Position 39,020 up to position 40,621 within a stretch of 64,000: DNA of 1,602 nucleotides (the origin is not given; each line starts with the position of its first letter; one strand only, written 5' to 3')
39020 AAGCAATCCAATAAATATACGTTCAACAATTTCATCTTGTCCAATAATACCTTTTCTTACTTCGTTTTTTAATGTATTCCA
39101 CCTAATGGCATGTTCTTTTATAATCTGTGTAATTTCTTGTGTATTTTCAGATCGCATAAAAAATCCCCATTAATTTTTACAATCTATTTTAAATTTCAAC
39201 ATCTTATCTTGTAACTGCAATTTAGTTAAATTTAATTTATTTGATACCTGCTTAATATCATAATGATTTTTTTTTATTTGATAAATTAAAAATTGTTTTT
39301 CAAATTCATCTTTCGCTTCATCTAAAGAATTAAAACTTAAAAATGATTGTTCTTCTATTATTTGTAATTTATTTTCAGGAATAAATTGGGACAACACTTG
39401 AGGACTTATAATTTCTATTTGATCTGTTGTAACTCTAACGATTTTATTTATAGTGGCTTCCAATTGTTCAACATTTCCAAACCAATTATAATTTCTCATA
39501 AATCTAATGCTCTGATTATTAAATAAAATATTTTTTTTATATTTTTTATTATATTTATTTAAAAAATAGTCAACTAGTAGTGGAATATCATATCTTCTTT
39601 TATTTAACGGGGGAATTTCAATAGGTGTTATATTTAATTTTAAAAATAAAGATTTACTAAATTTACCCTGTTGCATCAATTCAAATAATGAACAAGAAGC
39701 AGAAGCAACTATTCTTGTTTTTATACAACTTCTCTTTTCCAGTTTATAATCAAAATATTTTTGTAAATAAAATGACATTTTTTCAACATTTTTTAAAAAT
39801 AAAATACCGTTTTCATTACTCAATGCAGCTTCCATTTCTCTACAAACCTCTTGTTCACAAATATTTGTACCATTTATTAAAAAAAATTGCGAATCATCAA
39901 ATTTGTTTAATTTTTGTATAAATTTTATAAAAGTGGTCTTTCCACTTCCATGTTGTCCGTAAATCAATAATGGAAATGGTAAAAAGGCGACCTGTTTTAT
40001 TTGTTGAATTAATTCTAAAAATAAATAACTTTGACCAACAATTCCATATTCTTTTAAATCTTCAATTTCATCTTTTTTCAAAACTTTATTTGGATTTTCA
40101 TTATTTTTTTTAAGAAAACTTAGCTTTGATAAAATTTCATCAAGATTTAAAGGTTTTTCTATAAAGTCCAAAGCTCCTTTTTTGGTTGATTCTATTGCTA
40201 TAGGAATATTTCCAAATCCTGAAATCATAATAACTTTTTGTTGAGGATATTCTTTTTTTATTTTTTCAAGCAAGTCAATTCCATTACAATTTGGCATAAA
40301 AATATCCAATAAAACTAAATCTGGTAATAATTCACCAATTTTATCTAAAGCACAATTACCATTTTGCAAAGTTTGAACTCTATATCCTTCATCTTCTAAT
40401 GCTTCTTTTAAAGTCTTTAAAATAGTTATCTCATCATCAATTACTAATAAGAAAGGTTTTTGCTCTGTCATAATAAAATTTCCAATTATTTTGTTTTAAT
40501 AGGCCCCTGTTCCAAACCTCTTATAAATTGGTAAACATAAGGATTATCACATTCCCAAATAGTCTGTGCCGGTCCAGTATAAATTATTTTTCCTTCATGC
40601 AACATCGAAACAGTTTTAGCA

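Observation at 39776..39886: NtrC-type enhancer-binding protein with intact receiver but a gutted AAA+ engine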

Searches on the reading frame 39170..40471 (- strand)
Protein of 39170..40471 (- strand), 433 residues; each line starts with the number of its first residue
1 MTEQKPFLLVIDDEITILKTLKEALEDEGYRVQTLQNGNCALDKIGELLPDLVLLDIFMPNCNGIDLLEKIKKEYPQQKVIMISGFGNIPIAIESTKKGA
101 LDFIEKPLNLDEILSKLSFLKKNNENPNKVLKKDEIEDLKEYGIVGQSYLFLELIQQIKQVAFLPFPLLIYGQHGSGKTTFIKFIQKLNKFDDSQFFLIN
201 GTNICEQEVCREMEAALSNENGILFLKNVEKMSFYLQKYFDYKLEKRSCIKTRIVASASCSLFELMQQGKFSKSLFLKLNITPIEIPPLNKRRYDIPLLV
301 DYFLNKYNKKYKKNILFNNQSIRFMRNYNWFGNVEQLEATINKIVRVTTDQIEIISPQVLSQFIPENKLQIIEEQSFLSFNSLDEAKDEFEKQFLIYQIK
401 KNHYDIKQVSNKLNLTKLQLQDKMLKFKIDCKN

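Call 3: search_protein_families(library=pfam, proteins=[window:39170-40471:-], max_evalue=1)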
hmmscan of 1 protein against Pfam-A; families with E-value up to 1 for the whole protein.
window:39170-40471:- (433 aa): 19 families
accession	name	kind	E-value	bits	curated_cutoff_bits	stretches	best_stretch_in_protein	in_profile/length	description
PF00072.30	Response_reg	-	1.8e-28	99.4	30.2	1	9-117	2-110/111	Response regulator receiver domain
PF14532.12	Sigma54_activ_2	-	1.9e-18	67.5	25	1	145-289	1-138/138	Sigma-54 interaction domain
PF25601.1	AAA_lid_14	-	1e-15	57.8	27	1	291-367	2-77/87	AAA+ ATPase lid domain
PF00158.32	Sigma54_activat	-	5.5e-13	49.4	20.2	2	144-207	1-64/168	Sigma-54 interaction domain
PF01637.24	ATPase_2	-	5.8e-05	23.4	33.2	1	165-241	20-99/225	ATPase domain predominantly from Archaea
PF07693.20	KAP_NTPase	-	0.00039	20.2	20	1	155-220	9-78/293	KAP family P-loop domain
PF25201.1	nSTAND6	-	0.0004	20.9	27.7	1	168-220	21-74/148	Novel STAND NTPase 6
PF00004.35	AAA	-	0.00067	20.6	21.2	1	168-232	1-69/131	ATPase family associated with various cellular activities (AAA)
PF13173.12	AAA_14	-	0.011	16.1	27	1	167-265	4-104/129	AAA domain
PF13401.12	AAA_22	-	0.015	16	27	1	168-220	8-61/130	AAA domain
PF13479.12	AAA_24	-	0.044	14.1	27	1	168-185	5-22/195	AAA domain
PF13238.12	AAA_18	-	0.051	14.5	29.4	1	169-217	2-39/128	AAA domain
PF00005.33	ABC_tran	-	0.052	14.6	25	1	169-206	15-51/137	ABC transporter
PF13191.12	AAA_16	-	0.062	14.2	32.6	1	168-187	27-46/167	AAA ATPase domain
PF02954.25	HTH_8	-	0.062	13.5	22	1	389-427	4-42/42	Bacterial regulatory protein, Fis family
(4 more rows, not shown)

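Call 4: search_protein_families(library=ncbifam, proteins=[window:39170-40471:-], max_evalue=1)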
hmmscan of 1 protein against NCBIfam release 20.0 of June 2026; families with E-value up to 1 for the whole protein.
window:39170-40471:- (433 aa): 119 families (the best 25 are shown)
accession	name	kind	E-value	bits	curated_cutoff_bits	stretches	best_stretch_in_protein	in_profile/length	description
NF051870.1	NAssimRespRegNtrX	equivalog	9.7e-64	215.9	600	1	8-415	4-438/452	nitrogen assimilation response regulator NtrX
NF047793.1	ResRegPgtA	equivalog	1.3e-52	179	650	1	1-431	1-410/414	two-component system response regulator PgtA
TIGR01818.1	ntrC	equivalog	1.9e-50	172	558.6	1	9-393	2-409/463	nitrogen regulation protein NR(I)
NF008469.0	PRK11361.1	equivalog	1.6e-45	155.7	714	1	8-430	7-457/461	acetoacetate metabolism transcriptional regulator AtoC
NF007689.0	PRK10365.1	equivalog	2.9e-43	148.3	760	2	1-206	1-203/441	sigma-54-dependent response regulator transcription factor ZraR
NF011695.0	PRK15115.1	equivalog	3.5e-43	148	763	1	4-399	5-408/445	two-component system response regulator GlrR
TIGR02915.1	PEP_resp_reg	equivalog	2.5e-41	142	502.6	2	8-208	1-205/445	PEP-CTERM-box response regulator transcription factor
NF041946.1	LuxO_transreg_Vib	equivalog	9.1e-37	126.9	800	1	14-368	5-388/463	quorum-sensing sigma-54 dependent transcriptional regulator LuxO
NF008176.1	PRK10923.1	equivalog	1.2e-36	126.4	620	2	4-205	2-201/469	nitrogen regulation protein NR(I)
NF041906.1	V4R_TF_MobR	exception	3.8e-30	104.9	999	2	249-425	365-542/544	phenol degradation transcriptional regulator MobR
NF049963.1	RespRegFlgRCampy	domain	5.7e-29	101.2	750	1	9-429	4-429/429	fla regulon two-component system response regulator FlgR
NF003451.0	PRK05022.1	equivalog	8.5e-28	97.3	476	2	246-422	320-503/512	nitric oxide reductase transcriptional regulator NorR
NF041552.1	TF_PrdR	equivalog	1.1e-27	96.6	795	2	245-426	396-575/577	sigma-54 dependent transcriptional regulator PrdR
NF008485.2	PRK11388.1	equivalog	1.4e-26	93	551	1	147-432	337-640/643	dihydroxyacetone kinase operon transcriptional regulator DhaR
TIGR01817.1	nifA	equivalog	7.8e-26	90.9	528.85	2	251-351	331-431/534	nif-specific transcriptional activator NifA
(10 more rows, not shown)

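Call 5: search_solved_structures(query=window:39170-40471:-, show_alignments=3, max_evalue=0.001)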
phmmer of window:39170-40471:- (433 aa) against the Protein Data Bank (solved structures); distinct sequences matched with E-value up to 0.001: 278 (the best 60 are shown).
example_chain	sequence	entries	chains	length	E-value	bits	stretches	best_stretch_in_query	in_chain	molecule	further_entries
1ny5_A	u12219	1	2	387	5.4e-45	157.3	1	8-346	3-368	transcriptional regulator (NtrC family)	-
5m7n_A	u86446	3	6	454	5.7e-44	153.9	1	8-421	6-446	Nitrogen assimilation regulatory protein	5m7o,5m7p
4l4u_A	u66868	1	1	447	7.8e-44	153.5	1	8-347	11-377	Transcriptional regulator (NtrC family)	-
3dzd_A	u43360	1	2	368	3.9e-39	138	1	8-347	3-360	Transcriptional regulator (NtrC family)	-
5ep0_A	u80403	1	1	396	1.6e-36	129.4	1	4-361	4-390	Putative repressor protein luxO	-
4ly6_A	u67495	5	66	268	2.6e-24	89.1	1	128-346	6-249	Transcriptional regulator (NtrC family)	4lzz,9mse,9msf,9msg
1ny6_A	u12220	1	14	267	2.7e-24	89.1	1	128-346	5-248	transcriptional regulator (NtrC family)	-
3m0e_A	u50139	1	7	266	4.9e-24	88.2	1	128-346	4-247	Transcriptional regulator (NtrC family)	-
4d6x_A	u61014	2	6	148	4.6e-21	78.5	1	8-114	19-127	BACTERIAL REGULATORY, FIS FAMILY PROTEIN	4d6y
1zit_A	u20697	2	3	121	7.4e-20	74.5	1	8-116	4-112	transcriptional regulator (NtrC family)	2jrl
7v2b_A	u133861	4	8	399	2.1e-19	73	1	141-348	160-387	VpsR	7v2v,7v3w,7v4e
1zy2_A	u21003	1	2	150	5.1e-18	68.4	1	8-141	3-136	transcriptional regulator NtrC1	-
4iga_A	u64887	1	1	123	8.6e-18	67.7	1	8-118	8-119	Chemotaxis protein CheY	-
1tmy_A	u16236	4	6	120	9.1e-18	67.6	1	8-118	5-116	CHEY PROTEIN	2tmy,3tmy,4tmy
1u0s_Y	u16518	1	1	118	1.3e-17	67.1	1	8-117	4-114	Chemotaxis protein cheY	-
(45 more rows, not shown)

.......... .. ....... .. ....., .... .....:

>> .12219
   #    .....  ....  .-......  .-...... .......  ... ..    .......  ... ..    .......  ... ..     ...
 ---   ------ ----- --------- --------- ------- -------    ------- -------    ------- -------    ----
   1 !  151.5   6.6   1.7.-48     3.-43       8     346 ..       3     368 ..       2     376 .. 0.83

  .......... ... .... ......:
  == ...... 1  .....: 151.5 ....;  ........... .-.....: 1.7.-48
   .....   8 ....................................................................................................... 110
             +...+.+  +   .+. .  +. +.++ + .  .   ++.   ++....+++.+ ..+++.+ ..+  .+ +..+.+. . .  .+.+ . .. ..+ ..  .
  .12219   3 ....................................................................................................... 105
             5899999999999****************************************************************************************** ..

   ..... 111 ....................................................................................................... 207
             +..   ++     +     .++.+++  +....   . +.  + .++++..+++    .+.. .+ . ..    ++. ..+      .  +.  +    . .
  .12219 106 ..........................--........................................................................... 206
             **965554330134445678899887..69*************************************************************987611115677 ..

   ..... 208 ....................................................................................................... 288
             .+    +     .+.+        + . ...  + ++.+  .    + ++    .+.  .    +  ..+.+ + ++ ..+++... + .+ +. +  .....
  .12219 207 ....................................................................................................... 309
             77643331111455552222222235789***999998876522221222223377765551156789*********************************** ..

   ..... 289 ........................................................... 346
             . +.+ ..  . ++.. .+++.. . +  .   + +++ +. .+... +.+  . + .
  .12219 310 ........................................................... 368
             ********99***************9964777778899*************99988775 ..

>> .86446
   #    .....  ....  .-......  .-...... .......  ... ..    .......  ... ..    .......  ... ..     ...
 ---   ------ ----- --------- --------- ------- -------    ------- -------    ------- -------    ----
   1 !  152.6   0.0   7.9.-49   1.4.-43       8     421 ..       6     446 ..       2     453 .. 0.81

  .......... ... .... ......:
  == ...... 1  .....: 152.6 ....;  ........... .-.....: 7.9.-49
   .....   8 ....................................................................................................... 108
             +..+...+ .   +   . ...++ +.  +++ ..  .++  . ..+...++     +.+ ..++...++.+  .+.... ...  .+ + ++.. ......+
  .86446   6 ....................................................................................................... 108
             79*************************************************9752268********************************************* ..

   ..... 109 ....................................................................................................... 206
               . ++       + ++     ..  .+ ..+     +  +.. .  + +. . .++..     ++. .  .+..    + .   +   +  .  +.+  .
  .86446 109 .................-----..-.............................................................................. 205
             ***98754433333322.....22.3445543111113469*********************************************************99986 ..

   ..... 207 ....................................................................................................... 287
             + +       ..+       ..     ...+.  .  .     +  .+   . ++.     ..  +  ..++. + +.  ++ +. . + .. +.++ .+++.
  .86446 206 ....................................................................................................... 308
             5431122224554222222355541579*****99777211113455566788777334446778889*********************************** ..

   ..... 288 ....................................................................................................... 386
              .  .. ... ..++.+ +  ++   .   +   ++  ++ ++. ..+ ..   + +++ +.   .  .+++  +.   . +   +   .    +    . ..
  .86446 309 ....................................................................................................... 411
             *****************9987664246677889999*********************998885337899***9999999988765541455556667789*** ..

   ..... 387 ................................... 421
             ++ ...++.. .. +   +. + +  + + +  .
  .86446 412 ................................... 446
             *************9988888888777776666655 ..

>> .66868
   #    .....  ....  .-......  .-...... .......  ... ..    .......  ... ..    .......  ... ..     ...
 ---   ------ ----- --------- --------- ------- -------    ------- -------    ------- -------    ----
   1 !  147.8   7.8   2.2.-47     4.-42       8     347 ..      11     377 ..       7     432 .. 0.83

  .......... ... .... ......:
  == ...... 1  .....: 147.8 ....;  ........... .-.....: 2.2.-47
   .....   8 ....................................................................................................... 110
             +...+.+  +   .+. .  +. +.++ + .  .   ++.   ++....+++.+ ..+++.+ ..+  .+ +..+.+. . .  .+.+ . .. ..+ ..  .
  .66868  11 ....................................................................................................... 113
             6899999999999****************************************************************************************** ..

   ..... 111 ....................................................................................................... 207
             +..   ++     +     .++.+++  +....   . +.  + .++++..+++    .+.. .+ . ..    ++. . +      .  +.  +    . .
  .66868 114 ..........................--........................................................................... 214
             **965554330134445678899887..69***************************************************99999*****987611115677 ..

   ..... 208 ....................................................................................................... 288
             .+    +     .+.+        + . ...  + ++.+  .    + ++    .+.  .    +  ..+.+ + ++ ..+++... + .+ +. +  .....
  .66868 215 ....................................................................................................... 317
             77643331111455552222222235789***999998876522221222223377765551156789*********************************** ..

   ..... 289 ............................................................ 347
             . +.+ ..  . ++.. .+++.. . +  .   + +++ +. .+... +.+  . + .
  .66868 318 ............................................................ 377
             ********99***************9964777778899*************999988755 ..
